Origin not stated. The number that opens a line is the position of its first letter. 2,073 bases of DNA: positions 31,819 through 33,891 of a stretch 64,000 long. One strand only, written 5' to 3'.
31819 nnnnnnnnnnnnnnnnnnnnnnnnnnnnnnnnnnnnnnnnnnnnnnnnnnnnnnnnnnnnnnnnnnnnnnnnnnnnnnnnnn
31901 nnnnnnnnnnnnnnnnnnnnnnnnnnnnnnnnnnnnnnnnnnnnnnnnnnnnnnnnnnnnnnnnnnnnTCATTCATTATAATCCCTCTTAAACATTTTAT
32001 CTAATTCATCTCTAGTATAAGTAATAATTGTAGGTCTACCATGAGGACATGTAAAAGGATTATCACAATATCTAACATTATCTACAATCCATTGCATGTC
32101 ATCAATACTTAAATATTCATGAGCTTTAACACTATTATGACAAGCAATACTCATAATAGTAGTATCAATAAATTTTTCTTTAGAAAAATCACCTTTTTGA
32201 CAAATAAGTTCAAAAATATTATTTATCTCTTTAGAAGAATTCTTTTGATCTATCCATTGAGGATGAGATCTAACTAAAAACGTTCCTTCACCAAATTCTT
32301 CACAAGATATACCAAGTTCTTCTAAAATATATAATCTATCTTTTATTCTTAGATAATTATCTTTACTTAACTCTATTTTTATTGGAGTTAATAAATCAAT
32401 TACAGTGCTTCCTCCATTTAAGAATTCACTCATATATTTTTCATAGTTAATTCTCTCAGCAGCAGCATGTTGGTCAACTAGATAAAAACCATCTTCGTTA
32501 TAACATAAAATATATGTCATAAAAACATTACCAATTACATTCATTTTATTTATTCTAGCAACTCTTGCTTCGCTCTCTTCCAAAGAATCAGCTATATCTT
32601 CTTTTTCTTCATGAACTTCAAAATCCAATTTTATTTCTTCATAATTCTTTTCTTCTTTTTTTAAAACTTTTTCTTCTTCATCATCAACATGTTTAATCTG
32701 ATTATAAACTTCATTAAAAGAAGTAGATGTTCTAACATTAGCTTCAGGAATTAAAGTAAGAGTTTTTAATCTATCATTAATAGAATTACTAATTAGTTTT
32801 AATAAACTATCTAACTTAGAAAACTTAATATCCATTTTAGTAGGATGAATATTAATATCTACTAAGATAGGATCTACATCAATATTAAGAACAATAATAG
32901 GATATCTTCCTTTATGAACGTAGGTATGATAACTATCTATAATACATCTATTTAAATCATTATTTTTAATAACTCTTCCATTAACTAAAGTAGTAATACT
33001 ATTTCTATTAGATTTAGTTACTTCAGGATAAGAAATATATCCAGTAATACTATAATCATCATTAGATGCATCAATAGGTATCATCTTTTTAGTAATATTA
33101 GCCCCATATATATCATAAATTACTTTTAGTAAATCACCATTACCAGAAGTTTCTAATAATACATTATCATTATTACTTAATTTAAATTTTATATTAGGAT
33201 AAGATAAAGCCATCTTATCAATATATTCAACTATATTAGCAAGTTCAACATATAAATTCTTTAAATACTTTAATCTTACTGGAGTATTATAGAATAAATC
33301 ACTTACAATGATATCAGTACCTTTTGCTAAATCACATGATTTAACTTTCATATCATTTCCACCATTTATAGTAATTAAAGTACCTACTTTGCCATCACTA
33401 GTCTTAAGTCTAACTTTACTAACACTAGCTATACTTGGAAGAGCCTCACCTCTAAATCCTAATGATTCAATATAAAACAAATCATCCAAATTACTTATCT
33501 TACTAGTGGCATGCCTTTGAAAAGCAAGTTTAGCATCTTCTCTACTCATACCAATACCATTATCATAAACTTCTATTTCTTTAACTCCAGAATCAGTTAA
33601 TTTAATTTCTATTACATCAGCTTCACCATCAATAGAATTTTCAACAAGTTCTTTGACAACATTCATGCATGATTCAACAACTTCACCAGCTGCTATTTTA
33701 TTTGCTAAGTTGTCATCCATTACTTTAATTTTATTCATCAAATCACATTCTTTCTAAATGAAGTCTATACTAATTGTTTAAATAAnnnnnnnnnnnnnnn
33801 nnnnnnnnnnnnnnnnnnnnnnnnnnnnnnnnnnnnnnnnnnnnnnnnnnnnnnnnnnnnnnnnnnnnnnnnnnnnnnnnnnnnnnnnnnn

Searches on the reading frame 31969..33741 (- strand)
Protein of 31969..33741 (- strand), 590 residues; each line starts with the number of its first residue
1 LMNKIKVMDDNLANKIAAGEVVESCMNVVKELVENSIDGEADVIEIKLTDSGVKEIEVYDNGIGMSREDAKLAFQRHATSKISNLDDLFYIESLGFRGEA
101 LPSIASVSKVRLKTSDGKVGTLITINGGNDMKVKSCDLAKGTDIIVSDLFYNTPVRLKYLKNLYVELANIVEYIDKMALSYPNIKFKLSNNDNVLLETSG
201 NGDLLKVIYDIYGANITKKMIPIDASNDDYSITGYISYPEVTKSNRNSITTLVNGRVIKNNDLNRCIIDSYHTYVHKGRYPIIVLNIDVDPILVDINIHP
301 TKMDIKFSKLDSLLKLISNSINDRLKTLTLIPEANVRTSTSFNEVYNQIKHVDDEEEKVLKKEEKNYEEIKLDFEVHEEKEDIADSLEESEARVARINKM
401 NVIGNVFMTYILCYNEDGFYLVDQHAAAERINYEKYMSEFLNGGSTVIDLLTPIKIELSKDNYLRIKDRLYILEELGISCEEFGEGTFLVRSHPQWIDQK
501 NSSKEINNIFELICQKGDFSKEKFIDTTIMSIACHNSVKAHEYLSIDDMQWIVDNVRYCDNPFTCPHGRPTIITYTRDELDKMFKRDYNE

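Call 40: search_protein_families(library=pfam, proteins=[window:31969-33741:-], max_evalue=0.0001)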
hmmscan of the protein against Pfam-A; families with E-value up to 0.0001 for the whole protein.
window:31969-33741:- (590 aa): 4 families
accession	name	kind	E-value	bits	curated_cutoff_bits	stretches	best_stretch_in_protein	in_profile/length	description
PF01119.25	DNA_mis_repair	-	5.3e-36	123.3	26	1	208-325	1-118/119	DNA mismatch repair protein, C-terminal domain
PF08676.16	MutL_C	-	2.4e-35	121.7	25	1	403-544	1-142/142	MutL C terminal dimerisation domain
PF13589.12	HATPase_c_3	-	1.8e-09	38.1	25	1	26-83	4-63/137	Histidine kinase-, DNA gyrase B-, and HSP90-like ATPase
PF02518.31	HATPase_c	-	1.9e-08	35.2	26.4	1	25-79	6-63/111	Histidine kinase-, DNA gyrase B-, and HSP90-like ATPase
